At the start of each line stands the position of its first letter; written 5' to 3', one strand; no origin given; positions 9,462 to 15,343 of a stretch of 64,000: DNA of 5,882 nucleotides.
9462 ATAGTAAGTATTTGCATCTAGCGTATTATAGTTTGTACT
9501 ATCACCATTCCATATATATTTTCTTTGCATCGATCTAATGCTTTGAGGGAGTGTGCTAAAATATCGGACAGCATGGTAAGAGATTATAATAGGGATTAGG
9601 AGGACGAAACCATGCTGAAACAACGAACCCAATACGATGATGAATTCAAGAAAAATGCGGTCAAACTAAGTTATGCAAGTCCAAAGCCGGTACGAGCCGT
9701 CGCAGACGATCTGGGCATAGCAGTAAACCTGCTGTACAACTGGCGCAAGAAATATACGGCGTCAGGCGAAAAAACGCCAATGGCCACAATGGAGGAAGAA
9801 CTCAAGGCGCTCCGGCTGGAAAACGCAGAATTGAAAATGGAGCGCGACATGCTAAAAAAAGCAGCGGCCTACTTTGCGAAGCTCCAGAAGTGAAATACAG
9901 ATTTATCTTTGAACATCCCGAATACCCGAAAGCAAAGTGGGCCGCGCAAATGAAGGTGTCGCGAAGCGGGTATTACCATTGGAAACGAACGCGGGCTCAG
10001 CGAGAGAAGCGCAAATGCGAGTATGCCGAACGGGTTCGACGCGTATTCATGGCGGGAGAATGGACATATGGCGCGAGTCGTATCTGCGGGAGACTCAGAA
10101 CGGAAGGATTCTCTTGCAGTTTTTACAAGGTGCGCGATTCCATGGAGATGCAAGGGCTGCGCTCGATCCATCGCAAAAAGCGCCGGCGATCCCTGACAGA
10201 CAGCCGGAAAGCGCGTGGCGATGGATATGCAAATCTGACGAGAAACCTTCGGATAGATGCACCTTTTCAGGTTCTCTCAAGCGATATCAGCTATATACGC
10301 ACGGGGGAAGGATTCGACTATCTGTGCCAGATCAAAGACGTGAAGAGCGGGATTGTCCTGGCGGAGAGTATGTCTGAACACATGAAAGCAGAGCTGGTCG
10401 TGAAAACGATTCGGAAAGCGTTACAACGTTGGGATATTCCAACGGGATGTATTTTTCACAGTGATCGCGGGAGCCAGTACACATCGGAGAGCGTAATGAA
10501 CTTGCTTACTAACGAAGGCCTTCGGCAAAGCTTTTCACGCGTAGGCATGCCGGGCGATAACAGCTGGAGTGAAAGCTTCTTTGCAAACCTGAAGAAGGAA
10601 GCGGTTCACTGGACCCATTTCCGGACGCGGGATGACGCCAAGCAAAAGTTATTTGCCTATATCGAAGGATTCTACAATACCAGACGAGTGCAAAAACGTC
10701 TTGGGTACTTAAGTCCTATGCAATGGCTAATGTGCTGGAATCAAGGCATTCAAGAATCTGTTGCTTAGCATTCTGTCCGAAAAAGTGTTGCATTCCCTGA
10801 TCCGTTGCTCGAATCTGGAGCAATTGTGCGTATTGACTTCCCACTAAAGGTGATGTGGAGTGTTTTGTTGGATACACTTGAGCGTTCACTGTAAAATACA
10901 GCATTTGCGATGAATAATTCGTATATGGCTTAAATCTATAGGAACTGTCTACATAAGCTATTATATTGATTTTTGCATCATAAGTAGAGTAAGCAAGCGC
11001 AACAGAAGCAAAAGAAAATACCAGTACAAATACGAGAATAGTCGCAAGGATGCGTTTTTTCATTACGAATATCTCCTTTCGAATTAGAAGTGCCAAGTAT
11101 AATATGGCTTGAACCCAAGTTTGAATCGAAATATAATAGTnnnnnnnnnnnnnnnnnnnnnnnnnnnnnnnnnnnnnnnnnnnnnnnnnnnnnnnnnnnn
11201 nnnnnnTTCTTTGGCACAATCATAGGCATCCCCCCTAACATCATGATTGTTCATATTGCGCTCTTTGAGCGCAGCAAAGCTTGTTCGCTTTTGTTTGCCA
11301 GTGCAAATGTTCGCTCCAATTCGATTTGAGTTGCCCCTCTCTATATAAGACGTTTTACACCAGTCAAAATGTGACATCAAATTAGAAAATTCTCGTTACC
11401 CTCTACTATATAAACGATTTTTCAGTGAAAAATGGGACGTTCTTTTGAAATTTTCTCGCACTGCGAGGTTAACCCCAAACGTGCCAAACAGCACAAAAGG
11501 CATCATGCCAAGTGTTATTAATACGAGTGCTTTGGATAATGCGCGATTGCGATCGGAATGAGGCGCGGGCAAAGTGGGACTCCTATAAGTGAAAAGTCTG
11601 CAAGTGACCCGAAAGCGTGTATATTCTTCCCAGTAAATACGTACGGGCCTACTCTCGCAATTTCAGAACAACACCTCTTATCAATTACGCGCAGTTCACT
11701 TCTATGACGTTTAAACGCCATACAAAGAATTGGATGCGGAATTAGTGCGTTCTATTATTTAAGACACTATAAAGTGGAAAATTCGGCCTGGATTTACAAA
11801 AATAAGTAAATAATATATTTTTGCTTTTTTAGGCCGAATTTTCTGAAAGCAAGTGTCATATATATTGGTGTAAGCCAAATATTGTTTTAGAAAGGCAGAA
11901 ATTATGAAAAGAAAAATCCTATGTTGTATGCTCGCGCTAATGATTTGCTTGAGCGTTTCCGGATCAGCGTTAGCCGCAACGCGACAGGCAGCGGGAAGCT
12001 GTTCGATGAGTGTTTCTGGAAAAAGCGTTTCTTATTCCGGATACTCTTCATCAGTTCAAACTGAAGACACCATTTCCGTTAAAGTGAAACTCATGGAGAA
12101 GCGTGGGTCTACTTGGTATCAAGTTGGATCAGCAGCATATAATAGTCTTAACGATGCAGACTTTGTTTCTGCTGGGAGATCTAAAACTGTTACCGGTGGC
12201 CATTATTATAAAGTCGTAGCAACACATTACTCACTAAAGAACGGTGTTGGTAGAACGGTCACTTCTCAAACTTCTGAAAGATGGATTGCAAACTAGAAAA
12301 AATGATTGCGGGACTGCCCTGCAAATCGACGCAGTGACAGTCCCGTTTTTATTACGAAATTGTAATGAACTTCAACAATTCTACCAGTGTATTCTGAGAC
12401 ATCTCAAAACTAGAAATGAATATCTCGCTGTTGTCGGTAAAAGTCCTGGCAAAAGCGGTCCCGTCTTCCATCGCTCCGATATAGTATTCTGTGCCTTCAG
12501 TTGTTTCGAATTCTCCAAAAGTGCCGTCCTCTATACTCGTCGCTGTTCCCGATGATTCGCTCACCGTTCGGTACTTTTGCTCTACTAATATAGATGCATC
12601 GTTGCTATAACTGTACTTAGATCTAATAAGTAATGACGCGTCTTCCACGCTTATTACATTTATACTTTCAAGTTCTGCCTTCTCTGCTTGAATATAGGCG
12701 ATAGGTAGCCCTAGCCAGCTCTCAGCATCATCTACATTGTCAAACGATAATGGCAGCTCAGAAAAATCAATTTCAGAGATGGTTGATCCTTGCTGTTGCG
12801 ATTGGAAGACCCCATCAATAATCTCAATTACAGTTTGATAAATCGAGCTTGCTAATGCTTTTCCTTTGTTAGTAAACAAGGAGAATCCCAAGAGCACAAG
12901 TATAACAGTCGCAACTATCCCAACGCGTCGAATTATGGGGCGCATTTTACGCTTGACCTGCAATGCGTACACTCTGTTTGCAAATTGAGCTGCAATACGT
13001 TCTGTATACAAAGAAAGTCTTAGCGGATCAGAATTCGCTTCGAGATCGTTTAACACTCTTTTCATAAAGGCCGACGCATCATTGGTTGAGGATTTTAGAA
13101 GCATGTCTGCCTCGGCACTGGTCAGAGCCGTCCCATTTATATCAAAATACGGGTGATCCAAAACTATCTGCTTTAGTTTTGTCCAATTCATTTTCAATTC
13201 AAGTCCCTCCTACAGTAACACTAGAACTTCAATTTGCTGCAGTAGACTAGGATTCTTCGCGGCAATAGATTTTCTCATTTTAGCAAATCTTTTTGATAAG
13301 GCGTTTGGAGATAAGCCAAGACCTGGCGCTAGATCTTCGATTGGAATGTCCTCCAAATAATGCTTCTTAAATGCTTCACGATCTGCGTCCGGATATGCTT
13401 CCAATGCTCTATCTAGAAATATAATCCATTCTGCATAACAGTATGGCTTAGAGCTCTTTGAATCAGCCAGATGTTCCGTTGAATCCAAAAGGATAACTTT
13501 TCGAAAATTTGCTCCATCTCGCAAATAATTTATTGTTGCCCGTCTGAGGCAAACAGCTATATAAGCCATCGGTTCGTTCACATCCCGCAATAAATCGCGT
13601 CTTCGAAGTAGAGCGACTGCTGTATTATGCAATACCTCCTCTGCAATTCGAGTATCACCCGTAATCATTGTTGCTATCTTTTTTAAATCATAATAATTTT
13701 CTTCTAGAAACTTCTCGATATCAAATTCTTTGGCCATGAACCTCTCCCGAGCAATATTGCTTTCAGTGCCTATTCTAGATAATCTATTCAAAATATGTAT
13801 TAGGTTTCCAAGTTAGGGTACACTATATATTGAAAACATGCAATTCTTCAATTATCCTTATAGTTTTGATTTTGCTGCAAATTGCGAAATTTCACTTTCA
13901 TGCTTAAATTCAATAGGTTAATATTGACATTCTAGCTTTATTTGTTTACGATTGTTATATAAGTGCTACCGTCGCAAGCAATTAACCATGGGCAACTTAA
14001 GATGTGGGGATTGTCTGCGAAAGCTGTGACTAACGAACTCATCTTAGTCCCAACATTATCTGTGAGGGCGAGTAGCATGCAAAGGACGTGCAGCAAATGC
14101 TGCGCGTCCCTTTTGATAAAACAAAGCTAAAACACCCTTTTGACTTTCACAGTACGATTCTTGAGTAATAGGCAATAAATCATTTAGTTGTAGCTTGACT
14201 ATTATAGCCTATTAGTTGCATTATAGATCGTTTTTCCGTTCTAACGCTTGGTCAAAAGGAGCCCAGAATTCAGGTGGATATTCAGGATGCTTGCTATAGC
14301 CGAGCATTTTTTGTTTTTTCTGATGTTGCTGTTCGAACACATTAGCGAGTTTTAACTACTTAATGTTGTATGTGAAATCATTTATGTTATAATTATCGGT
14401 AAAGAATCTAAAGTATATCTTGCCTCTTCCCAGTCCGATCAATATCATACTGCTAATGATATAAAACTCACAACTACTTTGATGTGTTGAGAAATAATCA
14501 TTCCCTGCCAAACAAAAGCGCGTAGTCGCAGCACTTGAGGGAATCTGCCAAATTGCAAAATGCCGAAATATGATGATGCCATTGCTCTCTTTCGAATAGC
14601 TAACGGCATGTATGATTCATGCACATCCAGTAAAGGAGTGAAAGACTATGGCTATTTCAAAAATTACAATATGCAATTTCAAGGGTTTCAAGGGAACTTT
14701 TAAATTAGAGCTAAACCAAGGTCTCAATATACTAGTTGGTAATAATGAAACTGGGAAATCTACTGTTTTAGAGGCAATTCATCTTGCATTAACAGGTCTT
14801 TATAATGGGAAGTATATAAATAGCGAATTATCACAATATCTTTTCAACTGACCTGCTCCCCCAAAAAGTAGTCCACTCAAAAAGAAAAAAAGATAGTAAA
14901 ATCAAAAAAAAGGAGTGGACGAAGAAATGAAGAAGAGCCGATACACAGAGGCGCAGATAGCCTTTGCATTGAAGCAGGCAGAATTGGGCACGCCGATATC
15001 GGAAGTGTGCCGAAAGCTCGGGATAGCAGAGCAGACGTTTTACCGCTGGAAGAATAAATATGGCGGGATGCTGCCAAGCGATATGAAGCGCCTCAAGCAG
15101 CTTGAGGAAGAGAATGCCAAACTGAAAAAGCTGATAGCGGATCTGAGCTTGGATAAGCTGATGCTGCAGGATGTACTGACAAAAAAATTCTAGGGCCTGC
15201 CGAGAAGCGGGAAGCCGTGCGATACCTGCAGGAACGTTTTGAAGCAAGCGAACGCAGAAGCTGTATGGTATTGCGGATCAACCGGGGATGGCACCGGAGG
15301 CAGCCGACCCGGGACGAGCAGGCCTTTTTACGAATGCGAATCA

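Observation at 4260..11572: AT-rich lipoprotein and secreted-protein cassettes stacked upstream of a GC-rich ABC permease, each junction marked by a direct repeat of the permease 5' end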

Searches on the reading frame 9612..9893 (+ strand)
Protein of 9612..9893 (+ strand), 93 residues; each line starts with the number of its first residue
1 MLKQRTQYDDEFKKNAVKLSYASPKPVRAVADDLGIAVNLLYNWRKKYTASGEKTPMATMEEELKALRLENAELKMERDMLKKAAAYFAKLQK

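Call 82: search_protein_families(library=pfam, proteins=[window:9612-9893:+], max_evalue=0.00001)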
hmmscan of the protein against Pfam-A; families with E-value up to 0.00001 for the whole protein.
window:9612-9893:+ (93 aa): 1 family
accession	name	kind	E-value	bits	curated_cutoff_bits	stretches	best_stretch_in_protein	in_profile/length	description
PF01527.26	HTH_Tnp_1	-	4.3e-15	56.1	24.1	1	3-76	2-72/75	Transposase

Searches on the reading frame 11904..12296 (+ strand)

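Call 18: search_protein_families(library=pfam, proteins=[window:11904-12296:+], max_evalue=0.001)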
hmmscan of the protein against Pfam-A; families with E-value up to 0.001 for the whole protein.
window:11904-12296:+ (130 aa): 0 families

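Call 65: search_protein_families(library=pfam, proteins=[window:11904-12296:+], max_evalue=10)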
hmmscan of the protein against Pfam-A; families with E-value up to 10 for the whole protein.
window:11904-12296:+ (130 aa): 1 family
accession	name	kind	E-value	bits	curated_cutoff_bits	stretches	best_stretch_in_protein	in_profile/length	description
PF11128.13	Nucleocap_ssRNA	-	0.19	11.9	25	1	31-61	52-83/179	Plant viral coat protein nucleocapsid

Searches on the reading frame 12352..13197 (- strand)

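Call 7: search_protein_families(library=pfam, proteins=[window:12352-13197:-], max_evalue=0.01)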
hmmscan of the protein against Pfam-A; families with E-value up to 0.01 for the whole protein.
window:12352-13197:- (281 aa): 0 families

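Call 8: search_protein_families(library=ncbifam, proteins=[window:12352-13197:-], max_evalue=0.01)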
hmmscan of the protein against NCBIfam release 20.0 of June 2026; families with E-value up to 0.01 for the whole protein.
window:12352-13197:- (281 aa): 1 family
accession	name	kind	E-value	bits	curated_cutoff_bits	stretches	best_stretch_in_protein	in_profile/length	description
TIGR03034.1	TIGR03034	subfamily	0.0084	15.6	156.45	0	116-185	146-214/274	YPO3983 family protein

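Call 65: search_protein_families(library=pfam, proteins=[window:12352-13197:-], max_evalue=10)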
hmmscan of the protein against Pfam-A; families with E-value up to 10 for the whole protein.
window:12352-13197:- (281 aa): 0 families

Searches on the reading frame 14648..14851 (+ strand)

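Call 18: search_protein_families(library=pfam, proteins=[window:14648-14851:+], max_evalue=0.001)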
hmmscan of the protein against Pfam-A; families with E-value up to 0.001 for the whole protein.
window:14648-14851:+ (67 aa): 7 families
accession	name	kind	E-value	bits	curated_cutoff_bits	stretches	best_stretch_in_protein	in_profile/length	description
PF13476.12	AAA_23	-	6.2e-15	56.8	27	1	5-55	1-50/201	AAA domain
PF13175.12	AAA_15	-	1.2e-13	51.9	32.1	1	1-49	1-48/374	AAA ATPase domain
PF02463.25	SMC_N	-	1.8e-08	34.5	40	1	3-49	2-49/220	RecF/RecN/SMC N terminal domain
PF13555.12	AAA_29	-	3.6e-07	30.3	27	1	4-51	2-49/61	P-loop containing region of AAA domain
PF13514.12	AAA_27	-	8.8e-07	29.1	22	1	1-50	1-52/206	AAA domain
PF11398.14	DUF2813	-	0.00031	20.7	21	1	9-49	6-47/372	Protein of unknown function (DUF2813)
PF13304.12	AAA_21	-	0.00046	20.8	27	1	26-58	1-36/304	AAA domain, putative AbiEii toxin, Type IV TA system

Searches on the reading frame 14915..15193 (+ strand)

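Call 82: search_protein_families(library=pfam, proteins=[window:14915-15193:+], max_evalue=0.00001)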
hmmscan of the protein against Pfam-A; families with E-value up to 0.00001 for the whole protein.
window:14915-15193:+ (92 aa): 4 families
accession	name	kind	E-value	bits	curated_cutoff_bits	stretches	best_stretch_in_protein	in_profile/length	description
PF01527.26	HTH_Tnp_1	-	4e-24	85.1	24.1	1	5-75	1-75/75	Transposase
PF13384.12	HTH_23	-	1.5e-07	31.5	24.6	1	9-50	4-44/50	Homeodomain-like domain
PF13518.12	HTH_28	-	5.5e-07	30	25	1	21-50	11-37/52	Helix-turn-helix domain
PF13551.12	HTH_29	-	9e-06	26.1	28.1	0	18-49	4-36/64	Winged helix-turn helix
